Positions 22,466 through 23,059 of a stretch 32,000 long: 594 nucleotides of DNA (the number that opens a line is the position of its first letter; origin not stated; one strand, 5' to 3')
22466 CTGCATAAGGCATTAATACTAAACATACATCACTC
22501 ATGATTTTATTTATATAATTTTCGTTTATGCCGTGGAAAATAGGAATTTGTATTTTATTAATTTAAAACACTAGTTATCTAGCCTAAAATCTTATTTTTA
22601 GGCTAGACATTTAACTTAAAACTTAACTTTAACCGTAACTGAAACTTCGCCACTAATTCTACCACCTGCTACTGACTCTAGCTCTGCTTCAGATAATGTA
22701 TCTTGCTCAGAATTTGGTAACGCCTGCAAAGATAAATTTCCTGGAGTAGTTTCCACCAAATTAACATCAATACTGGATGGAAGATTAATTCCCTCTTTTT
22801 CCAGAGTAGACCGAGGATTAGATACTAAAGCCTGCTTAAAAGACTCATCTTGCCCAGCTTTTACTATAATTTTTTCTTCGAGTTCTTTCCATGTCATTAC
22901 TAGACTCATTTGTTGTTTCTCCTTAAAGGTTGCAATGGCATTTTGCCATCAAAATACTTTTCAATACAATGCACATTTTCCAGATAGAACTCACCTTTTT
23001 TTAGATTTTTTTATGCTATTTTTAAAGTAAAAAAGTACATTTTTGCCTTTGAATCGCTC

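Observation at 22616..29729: Full-length LanM, yet none of the four local precursors contains a single cysteine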

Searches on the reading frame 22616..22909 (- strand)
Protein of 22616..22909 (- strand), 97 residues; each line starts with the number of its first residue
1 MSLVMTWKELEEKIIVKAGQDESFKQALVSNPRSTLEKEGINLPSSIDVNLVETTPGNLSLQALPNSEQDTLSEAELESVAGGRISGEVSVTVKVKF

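Call 4: search_protein_families(library=ncbifam, proteins=[window:22616-22909:-], max_evalue=0.01)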
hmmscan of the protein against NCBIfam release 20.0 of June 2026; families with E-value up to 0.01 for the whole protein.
window:22616-22909:- (97 aa): 2 families
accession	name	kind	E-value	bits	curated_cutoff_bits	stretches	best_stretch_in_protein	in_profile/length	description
TIGR03793.1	leader_NHLP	domain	2.8e-29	100.8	50.9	1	6-83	1-77/77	NHLP leader peptide family RiPP precursor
NF038399.1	NH_RiPP_Os17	domain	4.1e-05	23.6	40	1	12-43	4-35/63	Os1348 family NHLP clan protein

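Call 5: search_protein_families(library=pfam, proteins=[window:22616-22909:-], max_evalue=0.01)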
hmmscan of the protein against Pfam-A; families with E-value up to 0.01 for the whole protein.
window:22616-22909:- (97 aa): 2 families
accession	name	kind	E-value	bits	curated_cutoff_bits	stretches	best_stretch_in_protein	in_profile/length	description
PF14407.11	Frankia_peptide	-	7e-05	23.5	48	1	12-43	3-34/63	Ribosomally synthesized peptide prototyped by Frankia Franean1_4349.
PF02979.21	NHase_alpha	-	0.0082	16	27.2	1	13-57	43-87/184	Nitrile hydratase, alpha chain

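Call 53: find_related_loci(query=window:22616-22909:-, collection=metagenome_contigs, flank=8000)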
Query window:22616-22909:- (97 aa) in metagenome_contigs; peptide patterns used: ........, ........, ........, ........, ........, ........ (x = any residue, [..] = any of these).
487 stretches matched a pattern, but none encodes a relative of the query by tblastn (E <= 1e-3).

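Call 54: find_homologous_proteins(query=window:22616-22909:-, max_evalue=0.001)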
Query window:22616-22909:- (97 aa): 8 proteins with E <= 0.001 among 10 candidates.
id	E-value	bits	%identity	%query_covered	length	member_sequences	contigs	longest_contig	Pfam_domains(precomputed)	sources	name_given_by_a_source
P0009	2.8e-50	185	95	100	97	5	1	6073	PF14407.12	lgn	-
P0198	4.9e-37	143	83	90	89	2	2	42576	PF14407.12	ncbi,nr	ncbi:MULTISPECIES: NHLP leader peptide family RiPP precursor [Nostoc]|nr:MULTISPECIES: NHLP leader p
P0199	1.4e-20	91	61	89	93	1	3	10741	PF14407.12,PF02979.22,PF27793.1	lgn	-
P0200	1.1e-18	85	60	86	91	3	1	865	PF02979.22,PF27793.1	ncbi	-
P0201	3.3e-17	80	55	86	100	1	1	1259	PF14407.12,PF02979.22,PF27793.1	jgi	jgi:hypothetical protein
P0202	1.2e-15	75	52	95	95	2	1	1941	PF02979.22,PF27793.1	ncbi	-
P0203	2.3e-14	71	58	81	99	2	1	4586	PF02979.22,PF27793.1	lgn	-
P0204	2.7e-8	51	44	87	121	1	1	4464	PF02979.22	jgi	jgi:hypothetical protein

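Call 56: find_encoding_contigs(protein=P0198, flank=10000, max_places=2)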
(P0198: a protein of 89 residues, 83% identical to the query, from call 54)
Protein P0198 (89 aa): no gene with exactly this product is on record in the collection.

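Call 57: find_encoding_contigs(protein=P0199, flank=10000, max_places=2)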
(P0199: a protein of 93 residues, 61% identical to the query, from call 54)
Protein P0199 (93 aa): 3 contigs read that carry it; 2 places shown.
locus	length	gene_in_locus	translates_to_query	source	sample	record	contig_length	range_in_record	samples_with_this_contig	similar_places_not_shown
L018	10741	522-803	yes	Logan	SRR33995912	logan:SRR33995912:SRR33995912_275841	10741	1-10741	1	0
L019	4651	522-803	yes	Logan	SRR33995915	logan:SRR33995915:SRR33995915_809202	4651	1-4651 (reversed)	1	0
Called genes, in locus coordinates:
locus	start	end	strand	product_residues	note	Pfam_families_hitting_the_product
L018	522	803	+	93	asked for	PF27793:RNP_Burkhold (weak), PF14407:Frankia_peptide (weak), PF02979:NHase_alpha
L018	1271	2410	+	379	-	-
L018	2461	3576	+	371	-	PF04055:Radical_SAM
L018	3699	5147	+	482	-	PF25917:BSH_RND (weak), PF25973:BSH_CzcB (faint), PF25984:BSH_YknX (faint)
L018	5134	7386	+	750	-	PF03412:Peptidase_C39, PF00664:ABC_membrane, PF00005:ABC_tran, PF02463:SMC_N (faint)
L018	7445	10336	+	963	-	PF02463:SMC_N (faint), PF00664:ABC_membrane, PF00005:ABC_tran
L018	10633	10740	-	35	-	?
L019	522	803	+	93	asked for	PF27793:RNP_Burkhold (weak), PF14407:Frankia_peptide (weak), PF02979:NHase_alpha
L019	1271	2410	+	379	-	-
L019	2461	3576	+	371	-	PF04055:Radical_SAM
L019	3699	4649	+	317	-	?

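Call 59: search_protein_families(library=ncbifam, proteins=[L018:1271-2410:+, L018:2461-3576:+], max_evalue=0.00001)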
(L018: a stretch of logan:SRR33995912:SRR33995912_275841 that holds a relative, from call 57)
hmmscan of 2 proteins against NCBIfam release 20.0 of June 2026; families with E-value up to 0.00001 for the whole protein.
L018:1271-2410:+ (379 aa): 0 families

L018:2461-3576:+ (371 aa): 55 families (the best 25 are shown)
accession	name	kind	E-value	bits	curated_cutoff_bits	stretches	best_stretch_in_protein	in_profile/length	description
TIGR04463.1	rSAM_vs_C_rich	equivalog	2.5e-40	138.5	525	1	36-324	71-359/438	TIGR04463 family radical SAM/SPASM RiPP maturase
TIGR04334.1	rSAM_Clo7bot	equivalog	3.1e-33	115.1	600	1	42-221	85-262/440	radical SAM/SPASM domain Clo7bot peptide maturase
TIGR04280.1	geopep_mat_rSAM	hypoth_equivalog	6.5e-29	101.2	400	1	37-321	74-359/428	geopeptide radical SAM maturase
NF038107.1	rSAM_NF038107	equivalog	1.2e-26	93.5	600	1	10-337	50-377/444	Cys-every-fifth radical SAM/SPASM peptide maturase CefB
NF047865.1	rSAM_PapB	equivalog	1.1e-25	90.5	340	1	49-212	5-167/330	PapB family radical SAM/SPASM ranthipeptide maturase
NF052473.1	rSAM_FlmE_OhkG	exception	3.9e-25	88.5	500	1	29-231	80-286/481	FlmE/OhkG family radical SAM/SPASM peptide maturase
TIGR04068.1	rSAM_ocin_clost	equivalog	4.9e-22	78.4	500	1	39-193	76-234/462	Cys-rich peptide radical SAM maturase CcpM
TIGR04064.1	rSAM_nif11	equivalog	6.1e-22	78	518.7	1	41-187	72-220/459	nif11-like peptide radical SAM maturase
NF041298.1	rSAM_mat_DynA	equivalog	1e-20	74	450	1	50-259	4-205/356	dynobactin maturation radical SAM/SPASM protein DynA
TIGR03974.1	rSAM_six_Cys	equivalog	4e-19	68.8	425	1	51-193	101-246/451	thioether cross-link-forming SCIFF peptide maturase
TIGR03906.1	quino_hemo_SAM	equivalog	2.1e-17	62.9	453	1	47-187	93-237/467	quinohemoprotein amine dehydrogenase maturation protein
NF040492.1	not_ScfB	exception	6.6e-17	61.5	855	1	52-191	100-242/450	ScfB-related radical SAM/SPASM orphan maturase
NF035951.1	rSAM_RumMC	equivalog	9.1e-17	60.9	720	1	13-187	79-255/510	RumMC family radical SAM sactipeptide maturase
NF041707.1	rSAM_YhhB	equivalog_domain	1.3e-16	60.5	445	1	54-193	9-154/369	cyclophane-forming radical SAM/SPASM peptide maturase YhhB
TIGR02666.1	moaA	equivalog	1.5e-15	57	284.05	1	54-165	17-126/336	GTP 3',8-cyclase MoaA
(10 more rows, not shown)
